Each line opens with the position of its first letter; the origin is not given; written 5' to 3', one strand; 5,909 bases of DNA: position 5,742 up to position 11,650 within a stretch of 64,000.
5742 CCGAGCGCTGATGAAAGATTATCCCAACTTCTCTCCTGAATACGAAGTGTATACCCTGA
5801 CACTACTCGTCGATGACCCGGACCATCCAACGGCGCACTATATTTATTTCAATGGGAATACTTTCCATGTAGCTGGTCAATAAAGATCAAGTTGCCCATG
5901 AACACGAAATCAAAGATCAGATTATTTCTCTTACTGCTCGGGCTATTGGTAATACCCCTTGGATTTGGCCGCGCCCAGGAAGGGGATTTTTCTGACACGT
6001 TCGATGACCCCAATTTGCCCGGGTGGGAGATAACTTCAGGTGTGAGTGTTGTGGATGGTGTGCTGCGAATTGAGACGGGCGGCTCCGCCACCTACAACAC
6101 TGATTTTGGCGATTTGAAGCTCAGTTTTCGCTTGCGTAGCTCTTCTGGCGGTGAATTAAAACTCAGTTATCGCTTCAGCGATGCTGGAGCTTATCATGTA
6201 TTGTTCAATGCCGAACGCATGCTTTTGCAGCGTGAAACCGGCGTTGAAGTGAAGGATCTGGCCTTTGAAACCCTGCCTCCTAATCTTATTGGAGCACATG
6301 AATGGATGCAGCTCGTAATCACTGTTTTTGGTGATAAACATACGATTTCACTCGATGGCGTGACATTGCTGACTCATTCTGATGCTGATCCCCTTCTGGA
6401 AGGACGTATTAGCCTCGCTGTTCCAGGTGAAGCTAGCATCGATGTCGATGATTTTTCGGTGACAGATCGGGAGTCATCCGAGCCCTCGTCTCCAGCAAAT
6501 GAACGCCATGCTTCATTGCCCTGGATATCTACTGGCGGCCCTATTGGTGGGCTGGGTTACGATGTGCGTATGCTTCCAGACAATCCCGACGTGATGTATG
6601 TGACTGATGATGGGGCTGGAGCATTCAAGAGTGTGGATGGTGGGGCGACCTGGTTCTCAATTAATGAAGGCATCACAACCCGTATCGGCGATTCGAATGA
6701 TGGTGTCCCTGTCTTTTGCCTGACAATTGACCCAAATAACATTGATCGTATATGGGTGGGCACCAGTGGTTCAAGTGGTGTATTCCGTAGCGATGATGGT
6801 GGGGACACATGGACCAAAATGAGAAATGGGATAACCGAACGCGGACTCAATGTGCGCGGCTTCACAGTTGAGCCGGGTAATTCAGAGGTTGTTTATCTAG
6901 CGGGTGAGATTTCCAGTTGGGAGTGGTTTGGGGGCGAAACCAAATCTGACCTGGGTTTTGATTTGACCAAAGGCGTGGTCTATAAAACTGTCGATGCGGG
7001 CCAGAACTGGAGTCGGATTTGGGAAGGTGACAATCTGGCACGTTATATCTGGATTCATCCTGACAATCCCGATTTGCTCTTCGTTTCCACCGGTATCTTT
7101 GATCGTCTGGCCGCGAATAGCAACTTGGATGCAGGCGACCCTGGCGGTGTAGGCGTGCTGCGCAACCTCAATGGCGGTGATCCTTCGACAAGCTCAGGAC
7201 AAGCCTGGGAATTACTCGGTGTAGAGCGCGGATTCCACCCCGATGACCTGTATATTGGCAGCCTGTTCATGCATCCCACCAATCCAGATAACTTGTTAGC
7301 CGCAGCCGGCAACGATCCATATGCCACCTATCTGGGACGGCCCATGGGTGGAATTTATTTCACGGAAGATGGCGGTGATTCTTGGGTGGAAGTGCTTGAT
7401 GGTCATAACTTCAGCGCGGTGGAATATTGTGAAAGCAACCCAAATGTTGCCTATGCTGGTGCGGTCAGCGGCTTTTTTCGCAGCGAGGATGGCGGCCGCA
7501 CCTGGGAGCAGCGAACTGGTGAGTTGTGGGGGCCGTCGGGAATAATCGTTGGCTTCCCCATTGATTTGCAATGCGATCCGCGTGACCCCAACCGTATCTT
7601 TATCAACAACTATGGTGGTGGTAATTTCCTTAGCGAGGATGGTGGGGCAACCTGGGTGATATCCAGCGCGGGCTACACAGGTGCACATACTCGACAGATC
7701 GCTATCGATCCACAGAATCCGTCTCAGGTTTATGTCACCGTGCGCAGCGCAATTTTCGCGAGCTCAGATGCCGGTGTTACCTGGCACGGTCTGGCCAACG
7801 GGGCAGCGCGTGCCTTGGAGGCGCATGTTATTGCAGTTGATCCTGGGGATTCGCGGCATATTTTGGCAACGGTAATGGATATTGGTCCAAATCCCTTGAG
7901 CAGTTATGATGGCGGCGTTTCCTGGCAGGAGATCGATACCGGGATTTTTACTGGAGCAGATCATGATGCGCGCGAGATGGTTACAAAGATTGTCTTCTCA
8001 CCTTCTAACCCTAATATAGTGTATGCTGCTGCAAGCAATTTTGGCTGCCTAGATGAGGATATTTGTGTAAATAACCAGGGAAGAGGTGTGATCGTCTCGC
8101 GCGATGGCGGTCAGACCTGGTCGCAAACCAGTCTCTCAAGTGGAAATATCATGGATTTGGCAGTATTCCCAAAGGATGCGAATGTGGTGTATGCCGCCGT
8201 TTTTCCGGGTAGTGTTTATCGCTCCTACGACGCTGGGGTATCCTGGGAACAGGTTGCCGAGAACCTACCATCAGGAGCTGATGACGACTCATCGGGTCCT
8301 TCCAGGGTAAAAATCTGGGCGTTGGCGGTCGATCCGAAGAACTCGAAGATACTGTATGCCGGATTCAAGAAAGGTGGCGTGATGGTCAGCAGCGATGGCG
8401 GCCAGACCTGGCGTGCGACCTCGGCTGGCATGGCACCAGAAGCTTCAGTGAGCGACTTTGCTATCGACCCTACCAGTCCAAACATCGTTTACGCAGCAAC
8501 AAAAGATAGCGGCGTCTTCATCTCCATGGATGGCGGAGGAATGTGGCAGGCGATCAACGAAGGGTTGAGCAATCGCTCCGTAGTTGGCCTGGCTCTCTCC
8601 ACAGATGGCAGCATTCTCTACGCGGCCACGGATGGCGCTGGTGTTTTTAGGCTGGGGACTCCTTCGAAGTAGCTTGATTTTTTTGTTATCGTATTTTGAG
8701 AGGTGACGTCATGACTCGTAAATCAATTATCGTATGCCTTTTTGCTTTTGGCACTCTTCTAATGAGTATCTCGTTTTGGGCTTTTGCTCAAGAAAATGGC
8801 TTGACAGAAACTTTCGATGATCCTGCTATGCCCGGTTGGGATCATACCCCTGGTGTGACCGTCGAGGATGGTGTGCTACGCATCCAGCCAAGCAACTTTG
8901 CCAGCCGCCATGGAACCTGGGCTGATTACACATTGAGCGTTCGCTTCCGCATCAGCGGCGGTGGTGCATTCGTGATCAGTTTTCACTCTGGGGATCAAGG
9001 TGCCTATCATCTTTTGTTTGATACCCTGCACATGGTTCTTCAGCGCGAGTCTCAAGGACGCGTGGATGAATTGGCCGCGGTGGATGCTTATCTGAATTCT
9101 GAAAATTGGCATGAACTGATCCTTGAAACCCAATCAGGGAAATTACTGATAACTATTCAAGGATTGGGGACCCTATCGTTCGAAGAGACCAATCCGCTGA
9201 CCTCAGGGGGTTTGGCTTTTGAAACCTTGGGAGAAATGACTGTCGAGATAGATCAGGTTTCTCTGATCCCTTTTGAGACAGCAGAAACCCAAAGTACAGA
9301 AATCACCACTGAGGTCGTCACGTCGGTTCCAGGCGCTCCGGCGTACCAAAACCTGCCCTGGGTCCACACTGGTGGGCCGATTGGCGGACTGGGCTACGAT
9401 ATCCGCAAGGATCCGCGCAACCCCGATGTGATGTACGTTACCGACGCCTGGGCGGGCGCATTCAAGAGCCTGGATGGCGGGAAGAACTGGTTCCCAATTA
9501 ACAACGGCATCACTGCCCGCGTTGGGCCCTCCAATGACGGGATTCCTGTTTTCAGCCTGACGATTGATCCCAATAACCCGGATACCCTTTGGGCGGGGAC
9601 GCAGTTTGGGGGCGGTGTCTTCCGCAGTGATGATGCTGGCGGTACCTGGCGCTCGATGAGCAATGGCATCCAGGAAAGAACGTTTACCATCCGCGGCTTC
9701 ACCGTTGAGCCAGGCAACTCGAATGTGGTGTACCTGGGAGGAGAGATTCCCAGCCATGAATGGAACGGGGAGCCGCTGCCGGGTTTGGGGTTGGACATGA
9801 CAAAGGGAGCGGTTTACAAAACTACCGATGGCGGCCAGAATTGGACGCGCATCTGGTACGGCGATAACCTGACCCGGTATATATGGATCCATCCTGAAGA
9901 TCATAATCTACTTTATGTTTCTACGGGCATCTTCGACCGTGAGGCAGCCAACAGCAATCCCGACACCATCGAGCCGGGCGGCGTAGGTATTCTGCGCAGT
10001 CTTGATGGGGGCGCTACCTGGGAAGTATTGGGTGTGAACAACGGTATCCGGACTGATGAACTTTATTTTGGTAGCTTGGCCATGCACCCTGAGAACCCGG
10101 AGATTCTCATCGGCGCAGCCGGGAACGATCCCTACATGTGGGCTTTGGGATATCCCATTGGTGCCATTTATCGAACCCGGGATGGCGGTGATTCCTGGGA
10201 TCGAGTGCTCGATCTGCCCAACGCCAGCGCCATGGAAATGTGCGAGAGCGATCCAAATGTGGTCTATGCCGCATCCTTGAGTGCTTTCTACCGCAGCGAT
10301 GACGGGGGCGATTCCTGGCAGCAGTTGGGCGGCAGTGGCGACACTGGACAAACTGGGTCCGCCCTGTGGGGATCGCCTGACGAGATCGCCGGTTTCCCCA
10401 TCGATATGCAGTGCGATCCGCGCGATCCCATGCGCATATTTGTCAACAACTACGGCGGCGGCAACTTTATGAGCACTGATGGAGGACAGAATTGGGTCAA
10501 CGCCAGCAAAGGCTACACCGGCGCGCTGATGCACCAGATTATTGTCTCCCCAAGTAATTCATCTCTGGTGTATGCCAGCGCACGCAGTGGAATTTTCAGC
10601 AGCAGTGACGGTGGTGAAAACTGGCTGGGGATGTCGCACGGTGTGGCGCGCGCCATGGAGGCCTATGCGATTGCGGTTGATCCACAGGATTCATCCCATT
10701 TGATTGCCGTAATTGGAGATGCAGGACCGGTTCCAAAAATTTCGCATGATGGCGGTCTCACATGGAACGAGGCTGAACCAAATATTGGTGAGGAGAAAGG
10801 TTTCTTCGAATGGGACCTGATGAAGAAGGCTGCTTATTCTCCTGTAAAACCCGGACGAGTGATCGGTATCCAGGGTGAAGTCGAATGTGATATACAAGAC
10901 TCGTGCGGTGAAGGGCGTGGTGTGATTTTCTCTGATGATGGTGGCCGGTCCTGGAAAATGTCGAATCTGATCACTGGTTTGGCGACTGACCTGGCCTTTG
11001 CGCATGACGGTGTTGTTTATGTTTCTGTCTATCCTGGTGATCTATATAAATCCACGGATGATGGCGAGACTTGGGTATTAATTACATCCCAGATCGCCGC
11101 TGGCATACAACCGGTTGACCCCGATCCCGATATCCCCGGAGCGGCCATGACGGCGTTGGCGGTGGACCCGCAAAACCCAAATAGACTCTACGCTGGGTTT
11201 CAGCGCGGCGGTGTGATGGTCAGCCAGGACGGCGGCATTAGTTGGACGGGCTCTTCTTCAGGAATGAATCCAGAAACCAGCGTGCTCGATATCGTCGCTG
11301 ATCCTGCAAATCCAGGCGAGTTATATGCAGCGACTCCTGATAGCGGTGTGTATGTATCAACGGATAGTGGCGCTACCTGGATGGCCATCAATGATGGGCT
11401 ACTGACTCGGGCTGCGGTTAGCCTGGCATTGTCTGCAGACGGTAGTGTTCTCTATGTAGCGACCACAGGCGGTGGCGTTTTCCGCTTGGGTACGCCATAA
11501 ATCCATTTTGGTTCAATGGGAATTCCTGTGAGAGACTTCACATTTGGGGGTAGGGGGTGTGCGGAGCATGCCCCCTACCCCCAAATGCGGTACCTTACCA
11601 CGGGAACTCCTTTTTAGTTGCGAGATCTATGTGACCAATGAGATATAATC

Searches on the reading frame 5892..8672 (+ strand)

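Call 7: search_protein_families(library=pfam, proteins=[window:5892-8672:+], max_evalue=0.0001)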
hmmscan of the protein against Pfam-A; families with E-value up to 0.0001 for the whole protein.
window:5892-8672:+ (926 aa): 6 families
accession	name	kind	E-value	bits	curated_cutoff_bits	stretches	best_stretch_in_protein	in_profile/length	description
PF15902.12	Sortilin-Vps10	-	1.2e-33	117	33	2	774-895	2-119/446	Sortilin, neurotensin receptor 3,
PF02012.26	BNR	-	6.2e-16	56.2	27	0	735-744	2-11/12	BNR/Asp-box repeat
PF13088.12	BNR_2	-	2e-11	44.2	31.4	0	522-680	78-250/277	BNR repeat-like domain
PF14870.12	PSII_BNR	-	1.3e-08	34.9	27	0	733-906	40-199/303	Photosynthesis system II assembly factor YCF48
PF06439.18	3keto-disac_hyd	-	1.8e-08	35.1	26.8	1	33-179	2-176/187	3-keto-disaccharide hydrolase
PF24316.1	Tli3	-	1.5e-05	25.8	27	0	676-748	30-101/129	T6SS Tli3 immunity protein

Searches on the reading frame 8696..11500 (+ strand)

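Call 7: search_protein_families(library=pfam, proteins=[window:8696-11500:+], max_evalue=0.0001)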
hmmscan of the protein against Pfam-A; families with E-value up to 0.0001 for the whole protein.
window:8696-11500:+ (934 aa): 3 families
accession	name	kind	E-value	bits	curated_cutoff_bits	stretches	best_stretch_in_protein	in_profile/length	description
PF15902.12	Sortilin-Vps10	-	3.5e-32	112.2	33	2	591-697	4-116/446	Sortilin, neurotensin receptor 3,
PF02012.26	BNR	-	4.3e-20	68.8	27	0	682-691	2-11/12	BNR/Asp-box repeat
PF14870.12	PSII_BNR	-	1.2e-07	31.7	27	0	432-542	40-138/303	Photosynthesis system II assembly factor YCF48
